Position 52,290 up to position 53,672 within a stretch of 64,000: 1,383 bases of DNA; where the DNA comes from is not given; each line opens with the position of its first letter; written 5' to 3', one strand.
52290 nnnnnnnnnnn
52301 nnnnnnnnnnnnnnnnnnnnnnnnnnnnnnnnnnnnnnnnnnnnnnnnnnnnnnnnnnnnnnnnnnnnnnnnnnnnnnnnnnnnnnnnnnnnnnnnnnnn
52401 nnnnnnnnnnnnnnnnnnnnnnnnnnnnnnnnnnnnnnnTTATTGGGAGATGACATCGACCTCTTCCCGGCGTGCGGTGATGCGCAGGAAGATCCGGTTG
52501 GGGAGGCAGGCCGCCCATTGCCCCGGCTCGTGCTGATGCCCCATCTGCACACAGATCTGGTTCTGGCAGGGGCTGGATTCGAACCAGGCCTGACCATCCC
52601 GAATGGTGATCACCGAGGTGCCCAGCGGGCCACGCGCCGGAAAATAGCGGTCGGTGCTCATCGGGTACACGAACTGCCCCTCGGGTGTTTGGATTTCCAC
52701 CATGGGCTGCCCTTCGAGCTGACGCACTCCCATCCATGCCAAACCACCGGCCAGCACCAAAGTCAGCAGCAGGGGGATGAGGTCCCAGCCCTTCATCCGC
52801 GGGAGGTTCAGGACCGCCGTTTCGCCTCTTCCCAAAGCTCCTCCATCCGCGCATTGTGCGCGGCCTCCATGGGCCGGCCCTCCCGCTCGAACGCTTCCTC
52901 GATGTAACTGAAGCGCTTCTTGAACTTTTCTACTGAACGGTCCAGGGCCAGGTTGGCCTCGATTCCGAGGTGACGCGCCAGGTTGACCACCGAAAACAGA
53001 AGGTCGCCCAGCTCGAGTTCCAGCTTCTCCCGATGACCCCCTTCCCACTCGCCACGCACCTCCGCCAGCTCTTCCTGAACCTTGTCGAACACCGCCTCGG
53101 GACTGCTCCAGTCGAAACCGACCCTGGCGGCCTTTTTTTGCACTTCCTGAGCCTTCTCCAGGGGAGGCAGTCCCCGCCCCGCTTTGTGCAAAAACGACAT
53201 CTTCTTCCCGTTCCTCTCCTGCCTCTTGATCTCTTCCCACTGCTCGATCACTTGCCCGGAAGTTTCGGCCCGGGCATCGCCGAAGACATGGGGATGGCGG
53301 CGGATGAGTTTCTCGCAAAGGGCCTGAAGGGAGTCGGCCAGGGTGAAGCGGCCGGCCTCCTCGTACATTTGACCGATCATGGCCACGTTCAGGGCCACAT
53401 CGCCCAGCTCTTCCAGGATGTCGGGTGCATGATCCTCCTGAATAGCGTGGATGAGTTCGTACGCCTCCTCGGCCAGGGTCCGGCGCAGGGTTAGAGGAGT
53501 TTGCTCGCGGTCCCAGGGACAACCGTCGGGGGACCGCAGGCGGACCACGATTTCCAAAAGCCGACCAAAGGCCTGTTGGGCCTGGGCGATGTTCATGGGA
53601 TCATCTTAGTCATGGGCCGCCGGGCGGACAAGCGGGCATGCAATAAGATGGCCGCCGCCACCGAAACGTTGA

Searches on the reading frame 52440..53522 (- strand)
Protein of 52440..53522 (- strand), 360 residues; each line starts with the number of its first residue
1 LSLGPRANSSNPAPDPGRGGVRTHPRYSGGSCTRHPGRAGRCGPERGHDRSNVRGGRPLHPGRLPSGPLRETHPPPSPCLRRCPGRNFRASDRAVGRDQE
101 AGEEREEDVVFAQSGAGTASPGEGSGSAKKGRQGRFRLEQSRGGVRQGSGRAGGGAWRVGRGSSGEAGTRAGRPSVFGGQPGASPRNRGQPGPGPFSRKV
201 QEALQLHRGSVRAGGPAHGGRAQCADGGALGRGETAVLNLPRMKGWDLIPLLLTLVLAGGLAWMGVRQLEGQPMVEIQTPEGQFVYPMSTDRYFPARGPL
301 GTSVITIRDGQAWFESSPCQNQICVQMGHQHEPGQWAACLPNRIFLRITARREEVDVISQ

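Call 9: search_protein_families(library=pfam, proteins=[window:52440-53522:-], max_evalue=0.001)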
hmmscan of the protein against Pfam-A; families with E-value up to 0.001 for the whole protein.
window:52440-53522:- (360 aa): 1 family
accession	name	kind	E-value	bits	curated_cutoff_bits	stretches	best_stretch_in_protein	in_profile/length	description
PF07009.16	NusG_II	-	1.6e-17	64.1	29.6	1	254-350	5-105/107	NusG domain II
